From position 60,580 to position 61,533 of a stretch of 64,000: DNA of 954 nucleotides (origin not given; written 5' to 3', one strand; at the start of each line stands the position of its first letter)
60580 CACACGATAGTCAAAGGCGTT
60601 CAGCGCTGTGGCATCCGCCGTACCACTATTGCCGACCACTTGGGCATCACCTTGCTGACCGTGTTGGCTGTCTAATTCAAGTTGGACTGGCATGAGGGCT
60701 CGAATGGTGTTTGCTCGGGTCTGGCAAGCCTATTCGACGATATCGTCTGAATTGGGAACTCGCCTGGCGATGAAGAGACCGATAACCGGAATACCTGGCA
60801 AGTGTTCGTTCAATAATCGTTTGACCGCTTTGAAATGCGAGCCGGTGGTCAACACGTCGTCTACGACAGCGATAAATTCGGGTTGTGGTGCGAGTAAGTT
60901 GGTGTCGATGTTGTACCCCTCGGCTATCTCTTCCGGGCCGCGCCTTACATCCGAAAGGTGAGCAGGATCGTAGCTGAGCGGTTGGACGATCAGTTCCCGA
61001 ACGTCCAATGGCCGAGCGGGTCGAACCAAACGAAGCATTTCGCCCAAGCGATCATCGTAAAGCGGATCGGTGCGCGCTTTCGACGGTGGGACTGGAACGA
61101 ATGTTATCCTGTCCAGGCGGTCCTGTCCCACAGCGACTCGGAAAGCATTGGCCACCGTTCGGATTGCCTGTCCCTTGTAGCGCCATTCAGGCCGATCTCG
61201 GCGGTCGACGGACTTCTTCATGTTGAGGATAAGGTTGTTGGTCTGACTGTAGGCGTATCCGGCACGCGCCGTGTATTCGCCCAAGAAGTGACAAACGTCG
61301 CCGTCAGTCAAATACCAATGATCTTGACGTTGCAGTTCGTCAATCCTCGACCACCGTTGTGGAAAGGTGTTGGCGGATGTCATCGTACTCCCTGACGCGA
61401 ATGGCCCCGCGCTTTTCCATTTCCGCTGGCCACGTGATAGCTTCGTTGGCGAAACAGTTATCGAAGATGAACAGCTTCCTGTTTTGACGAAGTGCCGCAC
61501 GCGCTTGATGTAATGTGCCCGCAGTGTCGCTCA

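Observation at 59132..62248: Four-gene operon: DprA/SLOG-like, PRTase, second DprA/SLOG-like, HAD phosphatase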

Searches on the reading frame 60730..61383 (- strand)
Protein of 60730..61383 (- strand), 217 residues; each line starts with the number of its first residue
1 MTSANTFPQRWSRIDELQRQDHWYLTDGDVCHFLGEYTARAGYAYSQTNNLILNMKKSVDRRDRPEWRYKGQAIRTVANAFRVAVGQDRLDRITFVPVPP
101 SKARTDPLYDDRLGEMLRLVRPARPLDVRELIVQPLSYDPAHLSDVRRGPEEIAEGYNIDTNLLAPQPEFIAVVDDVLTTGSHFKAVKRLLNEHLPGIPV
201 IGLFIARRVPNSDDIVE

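Call 3: search_protein_families(library=pfam, proteins=[window:60730-61383:-], max_evalue=0.01)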
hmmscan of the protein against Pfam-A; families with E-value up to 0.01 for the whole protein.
window:60730-61383:- (217 aa): 0 families

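Call 4: search_protein_families(library=padloc, proteins=[window:60730-61383:-], max_evalue=0.01)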
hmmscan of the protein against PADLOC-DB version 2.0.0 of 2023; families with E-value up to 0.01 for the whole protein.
window:60730-61383:- (217 aa): 1 family
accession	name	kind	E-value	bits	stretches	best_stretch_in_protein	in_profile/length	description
PDLC03962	ShosT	-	3.1e-44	149.6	1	11-211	3-214/237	-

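Call 5: search_protein_families(library=ncbifam, proteins=[window:60730-61383:-], max_evalue=0.01)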
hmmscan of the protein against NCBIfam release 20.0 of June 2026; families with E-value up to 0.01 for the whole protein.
window:60730-61383:- (217 aa): 0 families

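Call 13: search_solved_structures(query=window:60730-61383:-, max_evalue=1, show_alignments=2)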
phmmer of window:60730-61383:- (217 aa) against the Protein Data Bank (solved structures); distinct sequences matched with E-value up to 1: 1.
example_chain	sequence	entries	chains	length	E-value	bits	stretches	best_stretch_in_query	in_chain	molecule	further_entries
3f51_A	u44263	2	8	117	0.055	16.2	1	100-155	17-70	Clp gene regulator (ClgR)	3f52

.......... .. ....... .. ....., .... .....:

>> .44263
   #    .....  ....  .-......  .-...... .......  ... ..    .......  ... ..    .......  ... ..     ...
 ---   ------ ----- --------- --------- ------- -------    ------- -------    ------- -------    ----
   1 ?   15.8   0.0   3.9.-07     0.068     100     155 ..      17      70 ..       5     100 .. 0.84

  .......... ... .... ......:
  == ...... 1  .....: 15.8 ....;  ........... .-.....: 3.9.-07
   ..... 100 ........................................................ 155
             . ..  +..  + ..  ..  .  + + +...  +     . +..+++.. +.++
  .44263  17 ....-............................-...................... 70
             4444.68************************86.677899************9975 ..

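Call 17: find_homologous_proteins(query=window:60730-61383:-, max_evalue=0.001)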
Query window:60730-61383:- (217 aa): 1944 proteins with E <= 0.001 among 2446 candidates; the best 120 are listed.
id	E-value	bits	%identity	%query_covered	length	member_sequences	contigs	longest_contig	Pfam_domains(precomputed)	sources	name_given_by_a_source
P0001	3.1e-143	493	100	100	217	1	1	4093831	-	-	-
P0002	9.0e-105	367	76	99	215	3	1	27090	-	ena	-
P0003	1.5e-90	320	66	99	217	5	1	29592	-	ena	-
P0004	8.3e-86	305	64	100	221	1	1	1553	-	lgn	-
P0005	1.0e-85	305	63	100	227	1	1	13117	-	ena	-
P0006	1.5e-85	304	63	100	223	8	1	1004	-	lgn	-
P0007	5.2e-85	302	63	100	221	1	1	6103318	-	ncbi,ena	-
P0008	4.2e-83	296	62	99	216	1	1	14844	-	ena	-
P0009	1.2e-82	295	62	100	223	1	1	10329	-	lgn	-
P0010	5.1e-82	293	61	100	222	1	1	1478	-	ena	-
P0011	5.5e-82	292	60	99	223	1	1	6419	-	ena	-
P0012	1.9e-81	291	61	99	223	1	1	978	-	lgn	-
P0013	3.0e-81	290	60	99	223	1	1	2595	-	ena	-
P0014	7.4e-81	289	61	99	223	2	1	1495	-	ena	-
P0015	1.6e-80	288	61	99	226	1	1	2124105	-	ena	-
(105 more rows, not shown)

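Call 18: find_related_loci(query=window:60730-61383:-, collection=genome_contigs, flank=6000)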
Query window:60730-61383:- (217 aa) in genome_contigs; peptide patterns used: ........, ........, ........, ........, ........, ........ (x = any residue, [..] = any of these).
162 stretches matched a pattern; 10 encode a relative of the query (tblastn E <= 1e-3); 10 distinct loci.
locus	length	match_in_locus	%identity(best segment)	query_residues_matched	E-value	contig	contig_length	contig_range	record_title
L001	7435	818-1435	58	3-208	5e-78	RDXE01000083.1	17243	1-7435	MAG: Alphaproteobacteria bacterium isolate PH2015_14S_64_13 PH2015_14S_scaffold_267, whole genome shotgun sequence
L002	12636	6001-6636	51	2-215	2e-68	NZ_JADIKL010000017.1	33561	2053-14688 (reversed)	Dyella agri strain DKC-1 scaffold17_size33561, whole genome shotgun sequence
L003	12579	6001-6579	48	13-209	2e-51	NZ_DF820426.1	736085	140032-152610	Bradyrhizobium sp. DOA9, whole genome shotgun sequence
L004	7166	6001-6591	47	12-211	6e-51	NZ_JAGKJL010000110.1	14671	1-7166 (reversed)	Bradyrhizobium australafricanum strain WSM 4400 scaffold_109, whole genome shotgun sequence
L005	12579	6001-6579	46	13-209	4e-50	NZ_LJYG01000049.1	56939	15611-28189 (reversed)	Bradyrhizobium manausense strain BR 3351 contig2018, whole genome shotgun sequence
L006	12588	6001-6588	46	13-211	6e-49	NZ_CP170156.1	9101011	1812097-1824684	Bradyrhizobium sp. ma5 chromosome, complete genome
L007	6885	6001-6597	44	10-211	2e-48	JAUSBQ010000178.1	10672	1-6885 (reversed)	MAG: Pseudolabrys sp. isolate E6_metabat.bin.88 E6_k141_237704, whole genome shotgun sequence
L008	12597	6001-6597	42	10-211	5e-43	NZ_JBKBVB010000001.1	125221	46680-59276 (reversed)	MAG: Pseudorhodoplanes sp. isolate 21I_069.bin.48 NODE_192_length_125221_cov_3.483989, whole genome shotgun sequence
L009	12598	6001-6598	41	10-211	4e-32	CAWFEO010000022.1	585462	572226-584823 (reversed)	MAG: uncultured Alphaproteobacteria bacterium isolate MFD05684.bin.1.373 genome assembly, contig: contig_48448, whole ge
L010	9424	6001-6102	74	175-208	1e-11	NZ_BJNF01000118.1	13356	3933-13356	Nitrobacter winogradskyi strain NBRC 14297 sequence118, whole genome shotgun sequence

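Call 20: find_encoding_contigs(protein=P0002, flank=6000, max_places=3)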
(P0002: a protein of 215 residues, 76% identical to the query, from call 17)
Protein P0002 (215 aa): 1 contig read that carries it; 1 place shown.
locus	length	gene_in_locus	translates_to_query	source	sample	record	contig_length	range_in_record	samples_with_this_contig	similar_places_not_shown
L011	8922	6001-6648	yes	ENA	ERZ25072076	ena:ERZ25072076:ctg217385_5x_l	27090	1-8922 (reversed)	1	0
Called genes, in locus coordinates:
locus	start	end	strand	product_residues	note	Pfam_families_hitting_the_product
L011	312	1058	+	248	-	-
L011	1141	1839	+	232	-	PF01972:SDH_protease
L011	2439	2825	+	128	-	PF05942:PaREP1 (weak)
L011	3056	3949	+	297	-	PF20464:MmeI_N, PF20465:MmeI_hel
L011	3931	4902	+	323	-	PF13751:DDE_Tnp_1_6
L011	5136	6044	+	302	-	PF02481:DNA_processg_A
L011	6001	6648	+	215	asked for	-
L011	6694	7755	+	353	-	PF02481:DNA_processg_A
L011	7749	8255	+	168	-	PF00702:Hydrolase, PF12710:HAD (weak), PF13419:HAD_2, PF13242:Hydrolase_like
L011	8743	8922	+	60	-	?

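Call 21: find_encoding_contigs(protein=P0003, flank=6000, max_places=3)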
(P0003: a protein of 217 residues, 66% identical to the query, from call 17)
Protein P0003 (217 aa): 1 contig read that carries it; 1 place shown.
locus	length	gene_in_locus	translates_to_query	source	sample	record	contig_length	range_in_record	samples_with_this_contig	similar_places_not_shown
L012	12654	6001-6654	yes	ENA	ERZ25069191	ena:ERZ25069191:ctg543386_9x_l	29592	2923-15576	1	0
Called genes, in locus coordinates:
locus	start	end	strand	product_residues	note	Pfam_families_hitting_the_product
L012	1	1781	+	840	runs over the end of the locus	-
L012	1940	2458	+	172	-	-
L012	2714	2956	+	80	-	-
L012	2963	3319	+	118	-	-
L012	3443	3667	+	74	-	-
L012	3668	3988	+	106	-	-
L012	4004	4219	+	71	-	-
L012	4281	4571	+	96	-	-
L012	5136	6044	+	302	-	PF02481:DNA_processg_A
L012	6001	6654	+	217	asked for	-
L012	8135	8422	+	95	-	-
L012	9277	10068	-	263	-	PF13592:HTH_33, PF13358:DDE_3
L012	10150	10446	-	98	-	PF13384:HTH_23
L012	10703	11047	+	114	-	PF14487:DarT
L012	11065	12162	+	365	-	PF01661:Macro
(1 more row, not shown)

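Call 22: find_encoding_contigs(protein=P0007, flank=6000, max_places=3)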
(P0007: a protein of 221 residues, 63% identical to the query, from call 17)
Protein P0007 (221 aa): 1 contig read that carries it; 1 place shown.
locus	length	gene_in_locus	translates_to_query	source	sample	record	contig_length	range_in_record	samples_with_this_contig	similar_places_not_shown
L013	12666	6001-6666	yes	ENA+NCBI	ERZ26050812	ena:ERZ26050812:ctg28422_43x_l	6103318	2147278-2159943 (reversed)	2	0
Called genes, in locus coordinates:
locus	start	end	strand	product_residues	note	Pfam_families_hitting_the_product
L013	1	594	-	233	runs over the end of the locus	-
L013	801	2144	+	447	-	PF00023:Ank (faint), PF12796:Ank_2, PF13606:Ank_3 (faint), PF13637:Ank_4 (faint), PF13857:Ank_5 (weak), PF04754:Transposase_31 (weak)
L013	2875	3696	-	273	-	PF00582:Usp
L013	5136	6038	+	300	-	PF02481:DNA_processg_A, PF18306:LDcluster4 (faint)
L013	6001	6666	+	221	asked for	-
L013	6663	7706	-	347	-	PF05145:AbrB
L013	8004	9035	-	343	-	PF03401:TctC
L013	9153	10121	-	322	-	-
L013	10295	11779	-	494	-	PF01970:TctA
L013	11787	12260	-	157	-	PF07331:TctB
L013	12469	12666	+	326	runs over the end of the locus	PF03401:TctC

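Call 33: search_protein_families(library=pfam, proteins=[window:60730-61383:-], max_evalue=10)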
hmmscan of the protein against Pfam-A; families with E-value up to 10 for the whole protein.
window:60730-61383:- (217 aa): 2 families
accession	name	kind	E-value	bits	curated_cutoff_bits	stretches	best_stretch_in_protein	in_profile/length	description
PF15610.12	PRTase_3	-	0.24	11.2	28.7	1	137-206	107-174/264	PRTase ComF-like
PF00156.33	Pribosyltran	-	0.27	11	26.3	1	173-196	92-115/158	Phosphoribosyl transferase domain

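Call 47: find_related_loci(query=A2, collection=viral_contigs, flank=5000)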
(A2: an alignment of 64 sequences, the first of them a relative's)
Query A2 (217 aa) in viral_contigs; peptide patterns used: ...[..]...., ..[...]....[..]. (x = any residue, [..] = any of these).
41 stretches matched a pattern; 27 encode a relative of the query (tblastn E <= 1e-3); 27 distinct loci.
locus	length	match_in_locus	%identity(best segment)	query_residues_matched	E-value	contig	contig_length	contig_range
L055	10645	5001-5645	56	1-215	4e-74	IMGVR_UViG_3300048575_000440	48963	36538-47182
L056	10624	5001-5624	51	9-215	1e-68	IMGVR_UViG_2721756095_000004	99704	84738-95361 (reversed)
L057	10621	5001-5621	51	9-214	2e-65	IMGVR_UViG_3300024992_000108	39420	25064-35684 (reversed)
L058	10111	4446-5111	48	1-215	3e-59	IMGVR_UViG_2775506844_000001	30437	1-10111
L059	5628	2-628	47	14-215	1e-58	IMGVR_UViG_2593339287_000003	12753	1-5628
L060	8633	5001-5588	48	10-207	4e-57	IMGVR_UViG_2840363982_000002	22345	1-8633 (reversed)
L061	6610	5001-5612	45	2-207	1e-54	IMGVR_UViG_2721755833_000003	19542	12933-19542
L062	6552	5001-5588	49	10-207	3e-54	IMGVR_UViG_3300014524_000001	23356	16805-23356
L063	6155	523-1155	45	1-209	6e-54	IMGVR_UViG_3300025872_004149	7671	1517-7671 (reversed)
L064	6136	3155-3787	45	1-209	6e-54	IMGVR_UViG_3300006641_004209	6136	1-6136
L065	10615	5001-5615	46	9-214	7e-53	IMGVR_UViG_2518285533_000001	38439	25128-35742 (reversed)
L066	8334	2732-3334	43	9-209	2e-51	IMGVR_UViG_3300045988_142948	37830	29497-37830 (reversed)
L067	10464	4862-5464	43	9-209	2e-51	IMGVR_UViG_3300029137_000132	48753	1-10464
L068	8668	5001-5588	46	10-207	3e-51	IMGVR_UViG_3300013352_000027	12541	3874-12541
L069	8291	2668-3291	49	13-213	8e-51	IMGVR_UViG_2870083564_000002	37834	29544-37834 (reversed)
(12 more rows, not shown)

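Call 49: predict_structure(alignment_id=A2)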
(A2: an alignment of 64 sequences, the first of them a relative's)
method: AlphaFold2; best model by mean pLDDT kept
length: 217 residues; sequences in the alignment: 64
mean_pLDDT: 88.8   pTM: 0.88
mean pLDDT of the five models: 88.8, 88.5, 88.2, 86.6, 85.1
residues with pLDDT >= 90: 167; 70-90: 25; 50-70: 18; < 50: 7
segments of 3 or more residues with pLDDT < 50: 1-4, 215-217
pLDDT, mean of each block of 10 residues (from residue 1): 65 94 95 88 78 93 95 97 92 95 92 96 91 85 69 93 95 96 96 97 92 51
secondary structure, 60 per line:
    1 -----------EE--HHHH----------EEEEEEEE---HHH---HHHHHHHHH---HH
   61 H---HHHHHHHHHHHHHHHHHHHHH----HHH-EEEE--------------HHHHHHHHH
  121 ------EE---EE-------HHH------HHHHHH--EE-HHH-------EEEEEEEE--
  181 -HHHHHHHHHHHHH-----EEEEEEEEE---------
elements in order: H16-19 E30-37 H47-55 H65-85 E94-97 H112-120 H150-155 E171-178 H182-194 E200-208

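Call 55: fold_search(model_id=the predicted structure, library=pdb)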
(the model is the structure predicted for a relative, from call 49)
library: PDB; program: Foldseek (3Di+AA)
matches with E <= 10: 985; with E <= 0.001: 3
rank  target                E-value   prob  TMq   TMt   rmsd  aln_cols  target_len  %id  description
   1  8zvc                  4.5e-04  1.00  0.48  0.27   7.7       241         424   12  ShosT with PRPP-Mg (released 2025-04-09)
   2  8zvd                  4.5e-04  1.00  0.45  0.26   7.2       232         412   11  ShosT with phosphate (released 2025-04-09)
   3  7p0h_A                7.0e-04  1.00  0.46  0.27   5.2       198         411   11  Crystal structure of Helicobacter pylori ComF fused to an artificial alphaREP crystallization helper(named B2) (released 2022-04-06)
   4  8zvb                  1.5e-03  1.00  0.43  0.27   6.7       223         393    9  The ShosTA toxin-antitoxin system provides phage defence (released 2025-04-09)
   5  4p80_A                5.7e-03  0.98  0.35  0.44   5.7       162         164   12  Structure of ancestral PyrR protein (AncGREENPyrR) (released 2014-12-17)
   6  4p83_D                8.3e-03  0.97  0.36  0.44   6.4       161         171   14  Structure of engineered PyrR protein (PURPLE PyrR) (released 2014-12-17)
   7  1a4x_A                2.3e-02  0.96  0.39  0.49   5.0       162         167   13  PYRR, THE BACILLUS SUBTILIS PYRIMIDINE BIOSYNTHETIC OPERON REPRESSOR, HEXAMERIC FORM (released 1998-08-05)
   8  1a4x_B                3.0e-02  0.95  0.39  0.49   5.3       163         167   14  PYRR, THE BACILLUS SUBTILIS PYRIMIDINE BIOSYNTHETIC OPERON REPRESSOR, HEXAMERIC FORM (released 1998-08-05)
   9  4trb_A                3.6e-02  0.84  0.34  0.35   7.1       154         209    8  Sulfolobus solfataricus adenine phosphoribosyltransferase (released 2014-07-30)
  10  4p83_A                3.6e-02  0.82  0.33  0.42   7.3       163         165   13  Structure of engineered PyrR protein (PURPLE PyrR) (released 2014-12-17)
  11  1i5e_A                3.6e-02  0.66  0.37  0.38   7.7       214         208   12  CRYSTAL STRUCTURE OF BACILLUS CALDOLYTICUS URACIL PHOSPHORIBOSYLTRANSFERASE WITH BOUND UMP (released 2002-06-05)
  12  7rh8                  4.1e-02  0.30  0.29  0.30  11.3       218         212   16  Crystal structure of Fur1p from Candida albicans, in complex with UTP (released 2021-07-28)
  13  3gep_A                5.6e-02  0.63  0.33  0.34   6.6       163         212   10  Human hypoxanthine guanine phosphoribosyltranserfase in complex with (S)-9-(3-hydroxy-2-phosphonylmethoxypropyl)guanin (released 2009-08-18)
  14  5knc_D                5.6e-02  0.20  0.27  0.16  10.6       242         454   11  Crystal structure of the 3 ADP-bound V1 complex (released 2016-11-02)
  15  6wa6_B                6.4e-02  0.18  0.19  0.13  14.0       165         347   12  Structure of the Chlamydia pneumoniae CdsV protein (released 2020-09-30)
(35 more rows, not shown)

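Call 57: search_solved_structures(query=A2, max_evalue=10, show_alignments=3)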
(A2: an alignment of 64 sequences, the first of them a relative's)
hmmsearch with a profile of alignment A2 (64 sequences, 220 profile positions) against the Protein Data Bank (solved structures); distinct sequences matched with E-value up to 10: 11.
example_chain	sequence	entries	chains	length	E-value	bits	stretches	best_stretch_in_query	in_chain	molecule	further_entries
7lt1_A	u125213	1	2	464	0.26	14.2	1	68-124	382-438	Protein MB21D2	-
4x44_A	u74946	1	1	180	0.63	12.9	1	157-193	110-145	Adenine phosphoribosyltransferase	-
1ore_A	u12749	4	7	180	0.63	12.9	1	157-193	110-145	Adenine phosphoribosyltransferase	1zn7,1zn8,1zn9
4x45_A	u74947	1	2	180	0.63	12.9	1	157-193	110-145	Adenine phosphoribosyltransferase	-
6fci_A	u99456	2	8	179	0.64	12.9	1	157-193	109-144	Adenine phosphoribosyltransferase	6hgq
6fch_A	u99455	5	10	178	0.64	12.9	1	157-193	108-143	Adenine phosphoribosyltransferase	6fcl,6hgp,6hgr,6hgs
6fd4_B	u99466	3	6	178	0.67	12.8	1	158-193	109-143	Adenine phosphoribosyltransferase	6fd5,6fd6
3s18_A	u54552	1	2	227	1.2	11.9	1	27-60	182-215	lectin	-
3v6n_A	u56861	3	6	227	1.5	11.7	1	28-60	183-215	Lectin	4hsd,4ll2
1wd5_A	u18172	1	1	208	1.5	11.7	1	151-206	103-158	hypothetical protein TT1426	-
4oei_A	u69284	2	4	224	1.5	11.6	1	28-60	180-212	Lectin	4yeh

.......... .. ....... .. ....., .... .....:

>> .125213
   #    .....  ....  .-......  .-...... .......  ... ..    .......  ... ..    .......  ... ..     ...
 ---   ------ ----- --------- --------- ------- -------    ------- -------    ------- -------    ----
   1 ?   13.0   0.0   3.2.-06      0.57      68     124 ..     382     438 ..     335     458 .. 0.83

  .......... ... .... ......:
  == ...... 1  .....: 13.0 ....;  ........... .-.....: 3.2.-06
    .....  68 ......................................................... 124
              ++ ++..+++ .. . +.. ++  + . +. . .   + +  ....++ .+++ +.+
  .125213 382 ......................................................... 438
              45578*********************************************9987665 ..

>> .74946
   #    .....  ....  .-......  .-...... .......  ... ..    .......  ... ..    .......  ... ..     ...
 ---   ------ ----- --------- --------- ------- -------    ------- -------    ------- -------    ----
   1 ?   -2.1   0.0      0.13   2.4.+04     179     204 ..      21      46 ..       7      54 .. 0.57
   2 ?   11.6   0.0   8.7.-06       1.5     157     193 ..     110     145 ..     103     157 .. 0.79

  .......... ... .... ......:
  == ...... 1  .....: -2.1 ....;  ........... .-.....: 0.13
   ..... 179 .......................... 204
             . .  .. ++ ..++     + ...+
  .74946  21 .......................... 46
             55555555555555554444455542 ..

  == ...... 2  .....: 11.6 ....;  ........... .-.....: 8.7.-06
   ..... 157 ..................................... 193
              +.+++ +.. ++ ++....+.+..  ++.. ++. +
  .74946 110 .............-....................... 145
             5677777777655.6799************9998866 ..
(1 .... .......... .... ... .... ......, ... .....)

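Call 79: find_encoding_contigs(protein=P0005, flank=4000, max_places=2)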
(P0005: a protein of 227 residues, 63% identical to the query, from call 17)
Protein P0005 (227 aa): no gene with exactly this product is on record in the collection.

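Call 80: find_encoding_contigs(protein=P0008, flank=4000, max_places=2)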
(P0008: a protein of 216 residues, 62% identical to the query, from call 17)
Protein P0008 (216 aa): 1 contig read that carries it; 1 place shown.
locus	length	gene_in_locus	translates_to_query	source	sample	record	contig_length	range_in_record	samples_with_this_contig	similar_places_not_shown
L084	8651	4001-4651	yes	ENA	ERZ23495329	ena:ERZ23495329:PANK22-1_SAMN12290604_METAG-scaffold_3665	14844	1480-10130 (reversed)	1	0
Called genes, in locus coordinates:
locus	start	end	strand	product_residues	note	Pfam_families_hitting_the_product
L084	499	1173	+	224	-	-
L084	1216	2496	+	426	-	PF02481:DNA_processg_A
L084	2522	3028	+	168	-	PF13419:HAD_2, PF00702:Hydrolase, PF13242:Hydrolase_like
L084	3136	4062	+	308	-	PF02481:DNA_processg_A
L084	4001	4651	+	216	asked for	-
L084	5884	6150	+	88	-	-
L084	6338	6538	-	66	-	-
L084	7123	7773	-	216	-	PF12705:PDDEXK_1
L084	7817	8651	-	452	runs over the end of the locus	PF01609:DDE_Tnp_1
